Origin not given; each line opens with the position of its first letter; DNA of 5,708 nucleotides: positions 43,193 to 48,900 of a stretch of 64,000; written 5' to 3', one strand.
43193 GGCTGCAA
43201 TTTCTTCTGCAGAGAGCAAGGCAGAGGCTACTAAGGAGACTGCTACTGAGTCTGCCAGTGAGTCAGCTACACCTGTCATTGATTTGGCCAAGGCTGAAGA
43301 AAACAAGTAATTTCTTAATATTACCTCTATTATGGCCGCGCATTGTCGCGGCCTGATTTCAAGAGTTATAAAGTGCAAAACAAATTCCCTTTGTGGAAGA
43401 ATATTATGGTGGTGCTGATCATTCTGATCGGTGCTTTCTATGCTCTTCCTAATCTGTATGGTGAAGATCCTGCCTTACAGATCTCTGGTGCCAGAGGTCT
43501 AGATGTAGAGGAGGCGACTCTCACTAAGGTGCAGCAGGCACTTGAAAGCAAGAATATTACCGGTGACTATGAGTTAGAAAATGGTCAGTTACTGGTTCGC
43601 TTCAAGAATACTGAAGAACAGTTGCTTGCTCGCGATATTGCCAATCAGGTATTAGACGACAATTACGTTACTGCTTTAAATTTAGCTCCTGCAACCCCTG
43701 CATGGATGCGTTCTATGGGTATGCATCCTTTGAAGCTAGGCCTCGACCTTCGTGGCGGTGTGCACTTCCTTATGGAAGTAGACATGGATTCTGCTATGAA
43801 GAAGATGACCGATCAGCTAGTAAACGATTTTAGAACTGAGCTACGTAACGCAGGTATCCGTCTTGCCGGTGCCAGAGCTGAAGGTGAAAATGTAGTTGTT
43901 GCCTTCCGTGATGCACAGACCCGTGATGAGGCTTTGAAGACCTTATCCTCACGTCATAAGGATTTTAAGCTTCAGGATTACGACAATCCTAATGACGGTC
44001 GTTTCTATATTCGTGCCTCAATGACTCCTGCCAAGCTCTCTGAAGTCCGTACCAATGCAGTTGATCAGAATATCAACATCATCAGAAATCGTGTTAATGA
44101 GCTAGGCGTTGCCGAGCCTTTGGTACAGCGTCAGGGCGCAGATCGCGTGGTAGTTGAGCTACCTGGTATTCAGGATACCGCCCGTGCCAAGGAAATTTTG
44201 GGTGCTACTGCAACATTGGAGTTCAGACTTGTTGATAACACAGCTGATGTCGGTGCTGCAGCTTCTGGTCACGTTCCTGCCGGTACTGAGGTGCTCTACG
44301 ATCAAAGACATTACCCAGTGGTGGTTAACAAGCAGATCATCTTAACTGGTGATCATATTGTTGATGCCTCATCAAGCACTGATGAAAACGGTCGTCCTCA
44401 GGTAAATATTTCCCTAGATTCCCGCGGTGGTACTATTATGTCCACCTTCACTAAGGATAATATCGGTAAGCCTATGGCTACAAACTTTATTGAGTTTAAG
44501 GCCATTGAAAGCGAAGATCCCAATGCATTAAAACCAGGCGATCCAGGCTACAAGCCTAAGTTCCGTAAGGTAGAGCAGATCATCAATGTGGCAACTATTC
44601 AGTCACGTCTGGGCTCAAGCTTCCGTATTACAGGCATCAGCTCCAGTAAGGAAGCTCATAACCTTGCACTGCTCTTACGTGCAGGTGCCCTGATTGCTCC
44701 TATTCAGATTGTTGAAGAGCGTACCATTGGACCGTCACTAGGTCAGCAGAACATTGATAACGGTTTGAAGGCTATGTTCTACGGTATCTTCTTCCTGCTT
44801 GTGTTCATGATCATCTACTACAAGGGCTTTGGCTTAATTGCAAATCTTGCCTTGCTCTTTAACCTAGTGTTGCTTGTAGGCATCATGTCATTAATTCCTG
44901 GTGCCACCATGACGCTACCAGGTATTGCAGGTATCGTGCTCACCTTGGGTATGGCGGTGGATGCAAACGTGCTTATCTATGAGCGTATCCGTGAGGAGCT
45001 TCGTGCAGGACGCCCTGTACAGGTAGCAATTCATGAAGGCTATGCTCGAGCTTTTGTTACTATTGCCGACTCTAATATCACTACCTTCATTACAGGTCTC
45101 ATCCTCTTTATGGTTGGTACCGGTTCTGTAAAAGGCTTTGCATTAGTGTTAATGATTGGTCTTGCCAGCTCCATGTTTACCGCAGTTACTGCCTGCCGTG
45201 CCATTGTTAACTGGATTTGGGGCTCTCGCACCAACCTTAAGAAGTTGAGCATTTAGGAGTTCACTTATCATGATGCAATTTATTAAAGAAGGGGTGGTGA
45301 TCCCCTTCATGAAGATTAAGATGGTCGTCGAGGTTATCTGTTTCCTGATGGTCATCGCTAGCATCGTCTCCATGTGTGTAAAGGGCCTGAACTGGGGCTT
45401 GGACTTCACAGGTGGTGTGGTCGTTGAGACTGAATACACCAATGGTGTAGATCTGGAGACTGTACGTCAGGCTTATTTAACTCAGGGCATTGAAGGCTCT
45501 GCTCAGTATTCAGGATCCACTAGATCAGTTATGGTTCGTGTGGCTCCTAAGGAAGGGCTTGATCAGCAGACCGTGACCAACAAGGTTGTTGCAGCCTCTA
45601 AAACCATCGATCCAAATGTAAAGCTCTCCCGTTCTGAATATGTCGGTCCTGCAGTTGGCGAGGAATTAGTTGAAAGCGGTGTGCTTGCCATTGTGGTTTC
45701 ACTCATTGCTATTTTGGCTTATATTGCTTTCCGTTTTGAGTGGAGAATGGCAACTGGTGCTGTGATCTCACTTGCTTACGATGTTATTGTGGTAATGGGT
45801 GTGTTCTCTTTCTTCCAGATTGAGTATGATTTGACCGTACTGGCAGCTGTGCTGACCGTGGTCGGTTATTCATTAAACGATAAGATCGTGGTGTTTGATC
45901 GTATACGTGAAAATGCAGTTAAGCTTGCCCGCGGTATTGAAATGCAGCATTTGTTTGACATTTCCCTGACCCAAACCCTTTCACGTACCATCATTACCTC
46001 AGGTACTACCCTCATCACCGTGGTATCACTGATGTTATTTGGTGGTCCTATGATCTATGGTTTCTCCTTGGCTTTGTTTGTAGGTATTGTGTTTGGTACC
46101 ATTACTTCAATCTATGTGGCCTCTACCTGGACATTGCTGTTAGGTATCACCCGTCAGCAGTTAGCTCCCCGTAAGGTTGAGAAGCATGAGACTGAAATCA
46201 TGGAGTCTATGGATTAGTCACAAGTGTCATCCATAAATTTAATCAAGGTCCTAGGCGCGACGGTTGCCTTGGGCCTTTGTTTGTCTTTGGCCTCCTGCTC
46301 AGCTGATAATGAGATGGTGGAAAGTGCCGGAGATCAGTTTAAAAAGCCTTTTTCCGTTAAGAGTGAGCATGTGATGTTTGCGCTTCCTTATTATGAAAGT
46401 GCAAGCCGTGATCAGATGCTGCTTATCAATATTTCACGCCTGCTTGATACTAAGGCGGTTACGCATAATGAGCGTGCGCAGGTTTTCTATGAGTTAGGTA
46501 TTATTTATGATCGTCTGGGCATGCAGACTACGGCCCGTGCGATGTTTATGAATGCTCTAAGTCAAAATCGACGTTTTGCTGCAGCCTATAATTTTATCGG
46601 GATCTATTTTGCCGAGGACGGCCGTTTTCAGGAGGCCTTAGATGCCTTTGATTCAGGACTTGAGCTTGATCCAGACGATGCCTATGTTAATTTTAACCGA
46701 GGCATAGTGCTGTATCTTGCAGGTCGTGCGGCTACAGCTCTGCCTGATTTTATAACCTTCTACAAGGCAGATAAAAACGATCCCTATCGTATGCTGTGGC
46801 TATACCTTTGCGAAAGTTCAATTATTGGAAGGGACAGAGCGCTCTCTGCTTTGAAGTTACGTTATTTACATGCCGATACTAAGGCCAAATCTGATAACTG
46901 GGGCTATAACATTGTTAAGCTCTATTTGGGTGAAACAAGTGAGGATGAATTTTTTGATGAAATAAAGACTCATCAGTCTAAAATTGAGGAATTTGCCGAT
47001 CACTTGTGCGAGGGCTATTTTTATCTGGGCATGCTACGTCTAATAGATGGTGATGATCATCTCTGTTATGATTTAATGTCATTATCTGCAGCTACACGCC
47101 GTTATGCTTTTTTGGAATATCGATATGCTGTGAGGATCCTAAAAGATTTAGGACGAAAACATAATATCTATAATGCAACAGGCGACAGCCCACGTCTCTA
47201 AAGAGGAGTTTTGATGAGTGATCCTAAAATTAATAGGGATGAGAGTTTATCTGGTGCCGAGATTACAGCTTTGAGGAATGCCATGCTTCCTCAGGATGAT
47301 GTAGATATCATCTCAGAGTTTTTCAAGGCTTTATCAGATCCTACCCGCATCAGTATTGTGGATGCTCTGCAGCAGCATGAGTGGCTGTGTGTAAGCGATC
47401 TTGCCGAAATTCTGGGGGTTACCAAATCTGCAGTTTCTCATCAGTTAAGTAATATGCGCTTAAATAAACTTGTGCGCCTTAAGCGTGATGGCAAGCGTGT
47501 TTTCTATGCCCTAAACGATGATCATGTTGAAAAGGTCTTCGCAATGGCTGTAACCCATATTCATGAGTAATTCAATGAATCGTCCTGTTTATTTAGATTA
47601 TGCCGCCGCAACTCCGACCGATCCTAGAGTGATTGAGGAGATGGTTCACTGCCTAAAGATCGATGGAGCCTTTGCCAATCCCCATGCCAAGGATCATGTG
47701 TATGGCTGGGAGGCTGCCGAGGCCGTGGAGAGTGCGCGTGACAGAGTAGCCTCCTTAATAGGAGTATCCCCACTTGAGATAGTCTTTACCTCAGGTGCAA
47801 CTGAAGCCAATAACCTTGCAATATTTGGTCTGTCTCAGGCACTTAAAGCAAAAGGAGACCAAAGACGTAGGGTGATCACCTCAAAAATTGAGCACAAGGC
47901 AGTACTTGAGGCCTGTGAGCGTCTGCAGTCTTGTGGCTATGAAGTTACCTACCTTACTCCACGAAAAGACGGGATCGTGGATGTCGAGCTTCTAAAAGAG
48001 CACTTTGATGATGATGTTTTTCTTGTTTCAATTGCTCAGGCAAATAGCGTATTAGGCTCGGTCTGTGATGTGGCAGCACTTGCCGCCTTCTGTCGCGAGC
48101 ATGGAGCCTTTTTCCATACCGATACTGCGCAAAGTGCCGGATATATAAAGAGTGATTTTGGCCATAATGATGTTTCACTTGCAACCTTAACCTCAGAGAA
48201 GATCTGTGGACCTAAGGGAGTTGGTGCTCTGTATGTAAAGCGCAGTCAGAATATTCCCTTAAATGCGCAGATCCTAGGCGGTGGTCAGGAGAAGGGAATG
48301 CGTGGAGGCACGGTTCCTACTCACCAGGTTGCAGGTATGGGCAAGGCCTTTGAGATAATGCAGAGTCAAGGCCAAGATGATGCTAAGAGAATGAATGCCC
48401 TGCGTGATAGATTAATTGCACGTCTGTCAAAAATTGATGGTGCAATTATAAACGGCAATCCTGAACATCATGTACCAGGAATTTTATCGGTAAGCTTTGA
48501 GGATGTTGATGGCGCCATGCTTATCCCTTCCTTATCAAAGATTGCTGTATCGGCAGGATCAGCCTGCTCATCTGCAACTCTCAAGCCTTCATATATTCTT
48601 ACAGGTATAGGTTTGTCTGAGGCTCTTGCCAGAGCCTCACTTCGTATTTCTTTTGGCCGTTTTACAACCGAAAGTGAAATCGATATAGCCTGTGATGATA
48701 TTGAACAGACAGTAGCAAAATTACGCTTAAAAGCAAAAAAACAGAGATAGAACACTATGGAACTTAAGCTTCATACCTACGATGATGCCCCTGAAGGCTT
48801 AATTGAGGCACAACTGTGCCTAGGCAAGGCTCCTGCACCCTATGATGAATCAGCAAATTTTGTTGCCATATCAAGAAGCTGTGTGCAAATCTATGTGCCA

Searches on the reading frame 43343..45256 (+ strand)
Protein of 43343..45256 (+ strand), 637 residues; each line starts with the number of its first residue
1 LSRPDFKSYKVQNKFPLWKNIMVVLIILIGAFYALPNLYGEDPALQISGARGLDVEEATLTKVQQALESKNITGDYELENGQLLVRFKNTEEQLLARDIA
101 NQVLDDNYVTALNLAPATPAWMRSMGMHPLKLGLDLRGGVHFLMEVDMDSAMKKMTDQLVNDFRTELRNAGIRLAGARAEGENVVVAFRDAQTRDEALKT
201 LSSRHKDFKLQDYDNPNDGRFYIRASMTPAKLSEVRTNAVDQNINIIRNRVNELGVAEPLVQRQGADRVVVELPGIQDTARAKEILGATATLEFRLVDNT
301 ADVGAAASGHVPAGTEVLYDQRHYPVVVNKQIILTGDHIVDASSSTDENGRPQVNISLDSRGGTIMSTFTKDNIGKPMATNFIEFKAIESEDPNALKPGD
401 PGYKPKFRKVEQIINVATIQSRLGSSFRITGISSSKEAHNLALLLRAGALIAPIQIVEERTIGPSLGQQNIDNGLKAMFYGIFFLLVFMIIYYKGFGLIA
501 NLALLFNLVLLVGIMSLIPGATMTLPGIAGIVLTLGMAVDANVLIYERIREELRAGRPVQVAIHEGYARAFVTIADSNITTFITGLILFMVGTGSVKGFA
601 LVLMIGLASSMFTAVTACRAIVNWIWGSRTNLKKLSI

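Call 51: search_protein_families(library=pfam, proteins=[window:43343-45256:+], max_evalue=0.00001)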
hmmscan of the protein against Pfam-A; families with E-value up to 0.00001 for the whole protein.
window:43343-45256:+ (637 aa): 6 families
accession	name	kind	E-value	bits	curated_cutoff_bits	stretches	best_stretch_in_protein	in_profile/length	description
PF13721.11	SecD-TM1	-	7.6e-36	123.1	30.5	1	13-112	2-103/103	SecD export protein N-terminal TM region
PF22599.2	SecDF_P1_head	-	2.9e-33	114.6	27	1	316-452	2-114/114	SecDF, P1 head subdomain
PF21760.3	SecD_1st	-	7e-30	102.7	27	1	240-298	1-59/60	Protein translocase subunit SecDF, P1 domain, N-terminal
PF02355.23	SecD_SecF_C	-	1.3e-19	70.8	20.5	1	454-624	13-185/189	Protein export membrane protein SecD/SecF, C-terminal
PF03176.21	MMPL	-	2.1e-07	30.7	20.5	1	502-622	181-299/333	MMPL family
PF07549.19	Sec_GG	-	7.2e-07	29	20.3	1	124-149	2-27/28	SecD/SecF GG Motif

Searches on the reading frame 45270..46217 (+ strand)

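Call 51: search_protein_families(library=pfam, proteins=[window:45270-46217:+], max_evalue=0.00001)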
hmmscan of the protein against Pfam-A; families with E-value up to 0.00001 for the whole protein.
window:45270-46217:+ (315 aa): 2 families
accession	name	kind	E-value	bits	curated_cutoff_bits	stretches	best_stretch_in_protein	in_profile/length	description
PF02355.23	SecD_SecF_C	-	2.3e-63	213.5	20.5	1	108-290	4-185/189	Protein export membrane protein SecD/SecF, C-terminal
PF07549.19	Sec_GG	-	2.7e-09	36.7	20.3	1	33-59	1-27/28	SecD/SecF GG Motif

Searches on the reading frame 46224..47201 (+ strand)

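Call 51: search_protein_families(library=pfam, proteins=[window:46224-47201:+], max_evalue=0.00001)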
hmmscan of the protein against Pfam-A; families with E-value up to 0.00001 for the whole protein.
window:46224-47201:+ (325 aa): 8 families
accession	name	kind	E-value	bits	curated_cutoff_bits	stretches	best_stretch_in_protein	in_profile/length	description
PF13432.12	TPR_16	-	4.4e-11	43.5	32.7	1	126-176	4-53/65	Tetratricopeptide repeat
PF00515.34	TPR_1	-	1e-10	41.4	27.8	0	119-152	1-34/34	Tetratricopeptide repeat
PF07719.23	TPR_2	-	2.8e-10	39.9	27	0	119-152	1-34/34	Tetratricopeptide repeat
PF13431.12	TPR_17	-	5.5e-09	36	24.4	0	142-173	2-33/34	Tetratricopeptide repeat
PF13414.12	TPR_11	-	1e-07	31.9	26.8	1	130-167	5-42/42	TPR repeat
PF13371.12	TPR_9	-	1.2e-07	32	35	1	130-186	6-62/73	Tetratricopeptide repeat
PF13424.12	TPR_12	-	2.2e-07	31.4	30.1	0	119-149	45-75/77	Tetratricopeptide repeat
PF13181.12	TPR_8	-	2.3e-06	27.8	25.7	0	85-116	1-32/34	Tetratricopeptide repeat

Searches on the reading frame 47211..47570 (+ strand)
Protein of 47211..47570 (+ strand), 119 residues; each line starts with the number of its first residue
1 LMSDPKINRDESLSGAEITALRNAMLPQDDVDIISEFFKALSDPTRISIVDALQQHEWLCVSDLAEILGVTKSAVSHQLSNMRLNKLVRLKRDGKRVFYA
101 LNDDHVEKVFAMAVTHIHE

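Call 51: search_protein_families(library=pfam, proteins=[window:47211-47570:+], max_evalue=0.00001)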
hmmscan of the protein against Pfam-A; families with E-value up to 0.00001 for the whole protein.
window:47211-47570:+ (119 aa): 2 families
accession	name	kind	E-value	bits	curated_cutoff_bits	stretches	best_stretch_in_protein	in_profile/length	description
PF01022.26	HTH_5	-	4e-13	49.4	22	1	43-83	1-40/47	Bacterial regulatory protein, arsR family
PF12840.13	HTH_20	-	1.6e-08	34.8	27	1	41-89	1-49/51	Helix-turn-helix domain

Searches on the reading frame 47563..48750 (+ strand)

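Call 51: search_protein_families(library=pfam, proteins=[window:47563-48750:+], max_evalue=0.00001)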
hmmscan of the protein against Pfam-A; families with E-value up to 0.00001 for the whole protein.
window:47563-48750:+ (395 aa): 2 families
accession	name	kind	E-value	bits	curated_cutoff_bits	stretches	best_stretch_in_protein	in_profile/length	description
PF00266.25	Aminotran_5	-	3.9e-71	240.4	21.5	1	9-374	1-369/371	Aminotransferase class-V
PF00155.27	Aminotran_1_2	-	2.7e-07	30.6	19.7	1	57-378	46-359/361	Aminotransferase class I and II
